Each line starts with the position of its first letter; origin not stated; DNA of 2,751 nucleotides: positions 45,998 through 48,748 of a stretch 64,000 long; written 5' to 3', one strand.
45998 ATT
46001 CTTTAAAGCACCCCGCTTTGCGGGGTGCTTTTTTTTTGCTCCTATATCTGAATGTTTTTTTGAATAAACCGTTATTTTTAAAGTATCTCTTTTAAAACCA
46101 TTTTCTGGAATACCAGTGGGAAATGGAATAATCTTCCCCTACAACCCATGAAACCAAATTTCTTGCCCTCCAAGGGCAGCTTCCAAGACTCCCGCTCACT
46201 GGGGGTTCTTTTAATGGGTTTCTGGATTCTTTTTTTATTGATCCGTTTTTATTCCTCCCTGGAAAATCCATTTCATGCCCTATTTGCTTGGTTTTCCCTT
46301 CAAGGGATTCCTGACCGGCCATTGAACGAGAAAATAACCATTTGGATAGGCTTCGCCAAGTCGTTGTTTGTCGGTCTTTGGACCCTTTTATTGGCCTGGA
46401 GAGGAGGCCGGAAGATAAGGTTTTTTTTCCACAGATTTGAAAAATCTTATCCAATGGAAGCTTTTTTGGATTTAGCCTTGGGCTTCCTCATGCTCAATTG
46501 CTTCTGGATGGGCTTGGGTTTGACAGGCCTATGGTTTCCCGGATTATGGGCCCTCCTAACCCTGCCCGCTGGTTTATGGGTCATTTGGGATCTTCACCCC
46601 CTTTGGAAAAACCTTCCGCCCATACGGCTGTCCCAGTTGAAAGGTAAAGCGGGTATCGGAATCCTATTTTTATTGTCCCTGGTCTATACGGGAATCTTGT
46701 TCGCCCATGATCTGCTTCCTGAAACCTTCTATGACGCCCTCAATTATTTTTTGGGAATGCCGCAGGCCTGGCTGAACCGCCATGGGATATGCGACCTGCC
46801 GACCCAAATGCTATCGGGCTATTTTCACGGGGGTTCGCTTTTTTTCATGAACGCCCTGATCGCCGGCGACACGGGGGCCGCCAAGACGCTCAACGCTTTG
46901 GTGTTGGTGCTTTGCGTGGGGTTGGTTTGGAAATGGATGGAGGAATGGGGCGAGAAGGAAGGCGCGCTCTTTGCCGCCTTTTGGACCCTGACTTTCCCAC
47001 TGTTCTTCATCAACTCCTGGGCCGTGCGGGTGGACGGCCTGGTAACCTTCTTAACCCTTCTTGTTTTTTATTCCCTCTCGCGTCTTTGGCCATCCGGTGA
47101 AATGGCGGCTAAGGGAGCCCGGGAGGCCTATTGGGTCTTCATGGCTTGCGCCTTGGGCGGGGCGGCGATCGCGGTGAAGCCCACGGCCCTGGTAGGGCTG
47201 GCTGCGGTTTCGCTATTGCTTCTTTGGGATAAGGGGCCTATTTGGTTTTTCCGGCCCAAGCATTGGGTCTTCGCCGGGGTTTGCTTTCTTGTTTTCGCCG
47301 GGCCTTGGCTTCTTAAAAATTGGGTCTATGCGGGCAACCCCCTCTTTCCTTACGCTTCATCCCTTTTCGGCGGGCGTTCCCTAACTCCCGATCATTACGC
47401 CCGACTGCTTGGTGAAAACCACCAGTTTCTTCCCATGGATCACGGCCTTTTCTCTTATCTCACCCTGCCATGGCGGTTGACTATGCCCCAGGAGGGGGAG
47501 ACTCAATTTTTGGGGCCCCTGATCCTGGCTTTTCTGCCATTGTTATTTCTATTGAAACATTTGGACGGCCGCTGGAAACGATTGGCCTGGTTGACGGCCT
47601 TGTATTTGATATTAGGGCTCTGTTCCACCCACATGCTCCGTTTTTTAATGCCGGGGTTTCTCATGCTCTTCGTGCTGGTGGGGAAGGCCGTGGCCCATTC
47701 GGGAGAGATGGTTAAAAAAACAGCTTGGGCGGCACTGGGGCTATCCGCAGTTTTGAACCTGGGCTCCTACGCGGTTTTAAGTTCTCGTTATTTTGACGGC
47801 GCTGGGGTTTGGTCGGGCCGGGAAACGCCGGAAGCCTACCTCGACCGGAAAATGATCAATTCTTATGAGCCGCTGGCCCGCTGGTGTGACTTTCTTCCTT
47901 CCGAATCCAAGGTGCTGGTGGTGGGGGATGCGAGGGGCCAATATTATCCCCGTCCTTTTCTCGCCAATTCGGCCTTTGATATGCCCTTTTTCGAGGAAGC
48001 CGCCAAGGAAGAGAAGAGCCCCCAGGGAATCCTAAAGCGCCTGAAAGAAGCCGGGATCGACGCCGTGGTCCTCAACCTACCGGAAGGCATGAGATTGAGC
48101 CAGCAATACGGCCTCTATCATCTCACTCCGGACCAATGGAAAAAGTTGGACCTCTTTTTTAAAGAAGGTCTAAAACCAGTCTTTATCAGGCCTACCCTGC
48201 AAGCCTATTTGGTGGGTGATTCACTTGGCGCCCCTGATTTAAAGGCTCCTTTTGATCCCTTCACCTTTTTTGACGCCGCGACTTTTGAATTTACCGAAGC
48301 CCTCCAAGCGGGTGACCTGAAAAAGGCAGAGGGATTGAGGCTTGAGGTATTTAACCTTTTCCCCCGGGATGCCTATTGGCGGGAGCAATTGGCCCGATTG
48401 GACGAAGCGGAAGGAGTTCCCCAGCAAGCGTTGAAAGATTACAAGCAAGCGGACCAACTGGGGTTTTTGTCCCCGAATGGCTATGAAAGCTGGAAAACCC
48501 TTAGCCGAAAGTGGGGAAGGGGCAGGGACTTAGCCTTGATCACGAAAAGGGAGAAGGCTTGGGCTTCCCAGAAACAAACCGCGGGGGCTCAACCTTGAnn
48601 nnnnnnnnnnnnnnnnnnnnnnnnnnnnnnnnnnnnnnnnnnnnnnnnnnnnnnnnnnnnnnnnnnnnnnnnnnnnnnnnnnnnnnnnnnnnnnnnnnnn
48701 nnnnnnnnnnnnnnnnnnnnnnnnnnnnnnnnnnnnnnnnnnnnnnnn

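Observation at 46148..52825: Two tandem paralogous ~810-aa GT-C-like membrane proteins plus a Wzy_C/TPR O-antigen-ligase-like protein: candidate glycosylation module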

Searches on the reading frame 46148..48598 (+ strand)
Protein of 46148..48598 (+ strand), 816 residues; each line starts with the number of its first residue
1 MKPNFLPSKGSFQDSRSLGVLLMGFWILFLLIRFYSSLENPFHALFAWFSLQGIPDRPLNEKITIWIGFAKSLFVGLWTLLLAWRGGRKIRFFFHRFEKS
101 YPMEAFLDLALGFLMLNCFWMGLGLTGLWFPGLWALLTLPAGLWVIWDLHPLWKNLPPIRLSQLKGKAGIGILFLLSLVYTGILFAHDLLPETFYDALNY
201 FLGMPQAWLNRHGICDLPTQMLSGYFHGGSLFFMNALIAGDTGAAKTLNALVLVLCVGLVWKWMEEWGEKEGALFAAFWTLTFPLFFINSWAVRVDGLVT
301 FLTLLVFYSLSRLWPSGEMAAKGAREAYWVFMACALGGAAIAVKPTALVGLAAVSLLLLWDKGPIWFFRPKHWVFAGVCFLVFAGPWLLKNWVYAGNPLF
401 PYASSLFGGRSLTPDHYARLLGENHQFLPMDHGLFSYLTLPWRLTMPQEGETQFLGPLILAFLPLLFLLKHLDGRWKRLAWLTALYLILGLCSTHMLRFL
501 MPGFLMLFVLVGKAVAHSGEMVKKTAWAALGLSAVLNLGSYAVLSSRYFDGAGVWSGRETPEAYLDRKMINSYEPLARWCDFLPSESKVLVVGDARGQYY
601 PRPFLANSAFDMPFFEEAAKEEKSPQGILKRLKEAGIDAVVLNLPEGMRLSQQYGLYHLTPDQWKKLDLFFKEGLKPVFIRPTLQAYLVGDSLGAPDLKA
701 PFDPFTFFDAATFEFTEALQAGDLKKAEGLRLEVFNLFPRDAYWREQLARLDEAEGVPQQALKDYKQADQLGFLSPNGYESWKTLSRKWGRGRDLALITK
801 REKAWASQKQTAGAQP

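Call 4: search_protein_families(library=pfam, proteins=[window:46148-48598:+], max_evalue=1)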
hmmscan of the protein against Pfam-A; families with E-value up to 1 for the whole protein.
window:46148-48598:+ (816 aa): 2 families
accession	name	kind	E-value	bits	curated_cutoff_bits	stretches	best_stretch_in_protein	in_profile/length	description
PF13231.12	PMT_2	-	3.6e-09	37.5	26.1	1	240-388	19-158/160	Dolichyl-phosphate-mannose-protein mannosyltransferase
PF18949.5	DUF5693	-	0.71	8.7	29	1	610-655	7-53/609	Family of unknown function (DUF5693)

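Call 5: search_protein_families(library=ncbifam, proteins=[window:46148-48598:+], max_evalue=1)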
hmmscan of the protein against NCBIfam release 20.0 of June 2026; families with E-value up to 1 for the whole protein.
window:46148-48598:+ (816 aa): 1 family
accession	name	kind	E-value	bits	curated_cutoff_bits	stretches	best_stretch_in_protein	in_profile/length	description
NF047510.1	LIC_10190_fam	subfamily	5.5e-13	48.4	100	1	243-404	167-315/424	LIC_10190 family membrane protein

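Call 11: find_homologous_proteins(query=window:46148-48598:+)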
Query window:46148-48598:+ (816 aa): 77 proteins with E <= 0.001 among 8000 candidates.
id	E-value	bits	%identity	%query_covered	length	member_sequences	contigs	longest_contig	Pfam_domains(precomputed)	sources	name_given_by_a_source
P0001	0.0e+0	1842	100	97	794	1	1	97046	PF13231.13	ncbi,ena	-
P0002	0.0e+0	1194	72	90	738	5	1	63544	PF13231.13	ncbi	-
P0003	0.0e+0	1093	70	84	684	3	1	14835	PF13231.13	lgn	-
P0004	8.3e-298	1008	62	91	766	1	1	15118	PF13231.13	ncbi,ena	-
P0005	6.5e-266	903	75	64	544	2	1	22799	PF13231.13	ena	-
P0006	4.7e-224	764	70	58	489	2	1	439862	PF26626.1,PF13231.13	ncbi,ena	-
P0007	2.5e-215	736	62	66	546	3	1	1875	PF13231.13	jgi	jgi:hypothetical protein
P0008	4.1e-196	672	44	98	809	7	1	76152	PF13231.13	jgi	-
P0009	4.4e-192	659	45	96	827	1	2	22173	PF13231.13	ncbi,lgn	-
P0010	4.1e-181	622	42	97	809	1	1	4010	PF26626.1,PF13231.13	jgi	jgi:hypothetical protein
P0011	4.2e-179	616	41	96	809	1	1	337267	-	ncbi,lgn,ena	-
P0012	4.8e-176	606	48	80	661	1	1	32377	PF26626.1,PF13231.13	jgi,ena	-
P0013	2.9e-174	600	43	90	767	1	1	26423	PF13231.13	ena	-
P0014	1.3e-172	594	42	92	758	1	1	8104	-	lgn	-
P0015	2.4e-170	587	44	89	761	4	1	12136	-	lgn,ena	-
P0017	2.5e-166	573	41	93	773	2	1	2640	PF13231.13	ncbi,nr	ncbi:MAG TPA: glycosyltransferase family 39 protein [bacterium]|nr:glycosyltransferase family 39 pro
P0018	2.5e-165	570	41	97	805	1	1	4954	PF26626.1,PF13231.13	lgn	-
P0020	1.3e-162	561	41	91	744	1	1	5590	PF13231.13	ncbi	-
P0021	4.0e-162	560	42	90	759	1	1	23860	PF13231.13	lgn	-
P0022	1.1e-160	555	44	80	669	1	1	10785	PF13231.13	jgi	jgi:hypothetical protein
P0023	2.0e-160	554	44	84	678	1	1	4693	PF26626.1,PF13231.13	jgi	jgi:4-amino-4-deoxy-L-arabinose transferase-like glycosyltransferase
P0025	1.9e-158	547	43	89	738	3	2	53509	PF26626.1,PF13231.13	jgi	-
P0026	4.7e-158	546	41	92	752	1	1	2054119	PF26626.1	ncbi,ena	-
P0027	1.1e-156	541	41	91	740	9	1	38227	PF11028.15,PF13231.13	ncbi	-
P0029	7.1e-156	539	41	92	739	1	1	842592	PF11028.15,PF26626.1,PF13231.13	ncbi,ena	-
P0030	5.7e-155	536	41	90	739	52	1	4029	PF11028.15,PF26626.1,PF13231.13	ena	-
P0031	1.4e-154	535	41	90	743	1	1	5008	PF13231.13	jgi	-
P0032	2.1e-154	534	40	89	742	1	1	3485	PF26626.1,PF13231.13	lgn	-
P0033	5.9e-154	532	44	79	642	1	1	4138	PF13231.13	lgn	-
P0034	6.0e-153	529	43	82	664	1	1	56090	PF11028.15,PF26626.1,PF13231.13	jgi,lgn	-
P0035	1.8e-150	521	40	85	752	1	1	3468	PF13231.13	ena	-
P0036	3.7e-150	520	41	89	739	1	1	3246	PF26626.1,PF13231.13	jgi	jgi:hypothetical protein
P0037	6.5e-149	516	40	90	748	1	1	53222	PF13231.13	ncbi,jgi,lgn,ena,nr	ncbi:MAG TPA: glycosyltransferase family 39 protein [bacterium]|nr:glycosyltransferase family 39 pro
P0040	2.7e-146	507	40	92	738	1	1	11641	PF26626.1,PF13231.13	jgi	jgi:4-amino-4-deoxy-L-arabinose transferase-like glycosyltransferase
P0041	4.5e-144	500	46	71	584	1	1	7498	PF13231.13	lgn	-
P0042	4.7e-143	496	42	81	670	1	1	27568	PF13231.13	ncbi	-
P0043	3.3e-142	494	41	83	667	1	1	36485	PF13231.13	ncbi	-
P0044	1.0e-141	492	41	84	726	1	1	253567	PF13231.13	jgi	jgi:4-amino-4-deoxy-L-arabinose transferase-like glycosyltransferase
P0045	2.2e-141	491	39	88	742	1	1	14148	PF13231.13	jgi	jgi:hypothetical protein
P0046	2.0e-140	488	42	79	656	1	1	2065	PF26626.1,PF13231.13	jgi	jgi:hypothetical protein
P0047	4.4e-140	487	40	84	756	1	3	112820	PF13231.13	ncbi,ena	-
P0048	1.3e-139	485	43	79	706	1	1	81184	PF13231.13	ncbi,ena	-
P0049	1.0e-137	479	43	81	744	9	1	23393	PF13231.13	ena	-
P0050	3.9e-136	474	44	70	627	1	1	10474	PF13231.13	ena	-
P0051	6.1e-136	473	42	78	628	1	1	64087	PF13231.13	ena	-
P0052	7.3e-135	469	39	91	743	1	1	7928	PF26626.1,PF13231.13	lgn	-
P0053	6.3e-132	460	38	88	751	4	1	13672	PF13231.13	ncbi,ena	-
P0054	2.8e-128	448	39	89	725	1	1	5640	PF26626.1,PF13231.13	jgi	-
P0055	1.1e-127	446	40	83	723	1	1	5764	PF26626.1,PF13231.13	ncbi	-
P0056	4.1e-127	444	40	71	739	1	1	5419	PF13231.13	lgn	-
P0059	2.1e-106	375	38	71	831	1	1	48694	PF13231.13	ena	-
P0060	7.4e-98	347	36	82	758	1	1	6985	PF13231.13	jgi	jgi:4-amino-4-deoxy-L-arabinose transferase-like glycosyltransferase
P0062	2.6e-69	252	34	82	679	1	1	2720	PF13231.13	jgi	jgi:hypothetical protein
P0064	1.0e-26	112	25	61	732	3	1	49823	-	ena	-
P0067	3.8e-20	90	26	61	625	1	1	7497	PF26626.1,PF13231.13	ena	-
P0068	7.5e-20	89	27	55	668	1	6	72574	PF13231.13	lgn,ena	-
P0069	1.4e-16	78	26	38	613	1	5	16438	PF26626.1,PF13231.13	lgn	-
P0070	3.0e-16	77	26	69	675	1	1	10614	PF02366.25,PF26626.1,PF13231.13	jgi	jgi:hypothetical protein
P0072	1.2e-13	68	25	57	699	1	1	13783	PF02366.25,PF26626.1,PF13231.13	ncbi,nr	ncbi:MAG: phospholipid carrier-dependent glycosyltransferase [bacterium]|nr:phospholipid carrier-dep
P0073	9.5e-10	55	23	60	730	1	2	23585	PF13231.13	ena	-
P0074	1.3e-6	45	23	61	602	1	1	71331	PF26626.1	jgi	jgi:hypothetical protein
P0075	2.3e-5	41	27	28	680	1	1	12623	PF26626.1,PF13231.13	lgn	-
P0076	3.1e-5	40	25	64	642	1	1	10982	PF02366.25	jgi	jgi:hypothetical protein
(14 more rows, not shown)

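Call 12: search_solved_structures(query=window:46148-48598:+, max_evalue=10)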
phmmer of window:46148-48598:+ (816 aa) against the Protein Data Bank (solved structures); distinct sequences matched with E-value up to 10: 0.

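Call 14: find_encoding_contigs(protein=P0001, flank=10000, max_places=3)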
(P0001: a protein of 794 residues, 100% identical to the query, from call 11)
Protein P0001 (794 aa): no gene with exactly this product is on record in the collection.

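Call 15: find_encoding_contigs(protein=P0002, flank=10000, max_places=3)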
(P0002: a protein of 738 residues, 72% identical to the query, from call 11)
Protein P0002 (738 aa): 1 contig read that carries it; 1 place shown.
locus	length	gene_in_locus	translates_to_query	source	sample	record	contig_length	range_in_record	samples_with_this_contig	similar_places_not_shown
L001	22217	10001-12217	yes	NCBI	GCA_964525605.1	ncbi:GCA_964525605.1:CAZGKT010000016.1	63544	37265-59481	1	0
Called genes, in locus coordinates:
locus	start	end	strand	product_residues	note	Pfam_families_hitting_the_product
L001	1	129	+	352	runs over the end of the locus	PF08478:POTRA_1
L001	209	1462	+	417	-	PF11104:PilM_2 (faint), PF14450:FtsA, PF02491:SHS2_FTSA, PF06723:MreB_Mbl, PF06277:EutA, PF14450:FtsA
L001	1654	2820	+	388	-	PF00091:Tubulin, PF12327:FtsZ_C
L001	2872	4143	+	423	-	PF01522:Polysacc_deac_1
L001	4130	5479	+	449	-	PF07833:Cu_amine_oxidN1 (weak), PF01520:Amidase_3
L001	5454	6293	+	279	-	PF02578:Cu-oxidase_4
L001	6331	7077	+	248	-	-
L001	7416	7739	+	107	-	-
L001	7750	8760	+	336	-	PF07934:OGG_N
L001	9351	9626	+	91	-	PF00216:Bac_DNA_binding, PF18291:HU-HIG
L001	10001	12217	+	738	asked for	PF13231:PMT_2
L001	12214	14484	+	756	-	PF26626:DUF8201 (weak), PF13231:PMT_2, PF02366:PMT (weak)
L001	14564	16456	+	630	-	PF04932:Wzy_C, PF13432:TPR_16 (faint), PF13431:TPR_17 (faint), PF13424:TPR_12 (faint), PF12895:ANAPC3 (faint), PF13174:TPR_6 (faint), PF13181:TPR_8 (faint), PF07719:TPR_2 (weak), +7 more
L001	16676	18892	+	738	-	PF13328:HD_4, PF01966:HD, PF04607:RelA_SpoT, PF02824:TGS, PF19296:RelA_AH, PF28438:RelA_RIS, PF13291:ACT_4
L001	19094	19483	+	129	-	PF01042:Ribonuc_L-PSP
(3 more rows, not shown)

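Call 16: find_encoding_contigs(protein=P0011, flank=10000, max_places=3)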
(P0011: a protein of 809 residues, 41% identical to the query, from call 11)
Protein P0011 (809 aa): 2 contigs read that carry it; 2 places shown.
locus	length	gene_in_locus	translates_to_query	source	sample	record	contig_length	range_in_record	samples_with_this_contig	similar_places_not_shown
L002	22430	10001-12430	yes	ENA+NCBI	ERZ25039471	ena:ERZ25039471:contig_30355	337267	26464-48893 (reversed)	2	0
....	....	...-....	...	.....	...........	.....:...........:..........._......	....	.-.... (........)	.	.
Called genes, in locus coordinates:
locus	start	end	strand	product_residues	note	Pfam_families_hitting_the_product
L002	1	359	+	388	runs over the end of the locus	PF00091:Tubulin, PF12327:FtsZ_C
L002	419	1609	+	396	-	PF01522:Polysacc_deac_1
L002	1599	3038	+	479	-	PF07833:Cu_amine_oxidN1 (weak), PF01520:Amidase_3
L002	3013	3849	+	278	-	PF02578:Cu-oxidase_4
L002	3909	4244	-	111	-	-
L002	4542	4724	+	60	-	-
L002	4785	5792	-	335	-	PF24681:Kelch_KLHDC2_KLHL20_DRC7, PF13415:Beta-prop_FBX42, PF24981:Beta-prop_ATRN-LZTR1, PF07646:Kelch_2 (faint), PF25210:Kelch_FKB95 (faint), PF01344:Kelch_1 (weak), PF24681:Kelch_KLHDC2_KLHL20_DRC7, PF13415:Beta-prop_FBX42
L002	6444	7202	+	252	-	PF07934:OGG_N (weak), PF00730:HhH-GPD (weak)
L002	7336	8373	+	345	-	PF00072:Response_reg, PF00158:Sigma54_activat, PF14532:Sigma54_activ_2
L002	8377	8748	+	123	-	PF25601:AAA_lid_14, PF02954:HTH_8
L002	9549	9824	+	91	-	PF00216:Bac_DNA_binding, PF18291:HU-HIG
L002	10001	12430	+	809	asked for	-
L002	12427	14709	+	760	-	PF13231:PMT_2 (weak)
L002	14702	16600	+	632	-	PF00515:TPR_1 (faint), PF13174:TPR_6 (faint), PF04932:Wzy_C, PF13414:TPR_11 (faint), PF13424:TPR_12 (faint), PF23914:TPR_CcmH_CycH (faint), PF07719:TPR_2 (weak), PF13432:TPR_16 (weak), +5 more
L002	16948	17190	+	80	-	-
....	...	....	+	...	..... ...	-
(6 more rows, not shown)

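Call 24: find_related_loci(query=A2, collection=genome_contigs, flank=10000)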
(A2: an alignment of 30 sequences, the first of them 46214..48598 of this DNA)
Query A2 (794 aa) in genome_contigs; peptide patterns used: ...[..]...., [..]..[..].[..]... (x = any residue, [..] = any of these).
101 stretches matched a pattern; 23 encode a relative of the query (tblastn E <= 1e-3); 23 distinct loci.
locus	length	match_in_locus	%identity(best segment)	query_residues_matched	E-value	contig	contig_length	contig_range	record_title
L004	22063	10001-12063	67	2-690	0e+0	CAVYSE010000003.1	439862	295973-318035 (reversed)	MAG: candidate division FCPU426 bacterium isolate MFD05580.bin.1.91 genome assembly, contig: contig_19741, whole genome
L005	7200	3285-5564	45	4-765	0e+0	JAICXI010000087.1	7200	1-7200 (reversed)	MAG: bacterium isolate LS_FP_2_bin.106 k141_5217044_length_7200_cov_7.0000, whole genome shotgun sequence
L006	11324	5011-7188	43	1-733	0e+0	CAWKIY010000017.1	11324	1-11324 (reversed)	MAG: candidate division FCPU426 bacterium isolate MFD04540.bin.2.61 genome assembly, contig: contig_28109, whole genome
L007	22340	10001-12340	41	4-790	0e+0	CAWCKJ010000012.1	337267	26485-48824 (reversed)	MAG: candidate division FCPU426 bacterium isolate MFD01231.bin.1.41 genome assembly, contig: contig_30355, whole genome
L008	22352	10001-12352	43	4-788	3e-171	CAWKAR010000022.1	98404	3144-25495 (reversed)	MAG: candidate division FCPU426 bacterium isolate MFD03726.bin.1.149 genome assembly, contig: contig_43402, whole genome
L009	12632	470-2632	44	3-725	1e-170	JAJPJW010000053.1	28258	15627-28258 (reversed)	MAG: Proteobacteria bacterium isolate Centralia_MAG_561 k107_4719954, whole genome shotgun sequence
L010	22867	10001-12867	41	4-726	4e-160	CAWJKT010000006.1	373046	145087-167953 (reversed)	MAG: uncultured proteobacterium isolate MFD05512.bin.2.30 genome assembly, contig: contig_14580, whole genome shotgun se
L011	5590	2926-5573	41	4-738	6e-161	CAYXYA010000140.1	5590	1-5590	MAG TPA_asm: uncultured bacterium isolate SRP269290_co5_40 genome assembly, contig: NODE_8500_length_5590_cov_7.611021,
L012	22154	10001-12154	42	4-732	2e-158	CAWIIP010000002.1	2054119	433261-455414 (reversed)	MAG: uncultured proteobacterium isolate MFD09286.bin.2.44 genome assembly, contig: contig_44388, whole genome shotgun se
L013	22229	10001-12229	42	4-758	2e-157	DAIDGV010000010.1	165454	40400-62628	MAG TPA_asm: candidate division FCPU426 bacterium isolate clean3 k141_1011188, whole genome shotgun sequence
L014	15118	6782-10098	62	2-742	0e+0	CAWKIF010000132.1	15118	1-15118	MAG: candidate division FCPU426 bacterium isolate MFD04780.bin.2.20 genome assembly, contig: contig_48877, whole genome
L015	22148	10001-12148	41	4-729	1e-145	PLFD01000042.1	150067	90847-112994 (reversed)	MAG: candidate division FCPU426 bacterium isolate bog_1179 73.20110800_S3S.14_contig_1829, whole genome shotgun sequence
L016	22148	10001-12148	41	4-729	8e-157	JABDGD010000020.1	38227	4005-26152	MAG: Candidatus Firestonebacteria bacterium isolate BWOrgHeat_Nextera36_MAG1 3300020999.a:Ga0206920_1049, whole genome s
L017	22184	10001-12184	41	4-736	9e-143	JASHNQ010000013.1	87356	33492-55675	MAG: candidate division FCPU426 bacterium isolate JOPF001 JOPF_AWAY_contig_128476, whole genome shotgun sequence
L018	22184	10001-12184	41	4-733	4e-161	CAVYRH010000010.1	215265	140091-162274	MAG: uncultured proteobacterium isolate MFD05512.bin.1.167 genome assembly, contig: contig_29351, whole genome shotgun s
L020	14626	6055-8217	40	1-731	4e-139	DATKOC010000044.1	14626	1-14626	MAG TPA_asm: bacterium isolate SMAG_U14754 k141_1218444, whole genome shotgun sequence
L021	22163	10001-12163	40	1-733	2e-128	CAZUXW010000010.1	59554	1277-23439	MAG TPA_asm: uncultured bacterium isolate binchicken_co54_368 genome assembly, contig: NODE_847_length_59554_cov_20.4490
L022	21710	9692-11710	41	37-721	2e-132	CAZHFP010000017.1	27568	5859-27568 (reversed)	MAG TPA_asm: uncultured bacterium isolate binchicken_co54_505 genome assembly, contig: NODE_2953_length_27568_cov_11.961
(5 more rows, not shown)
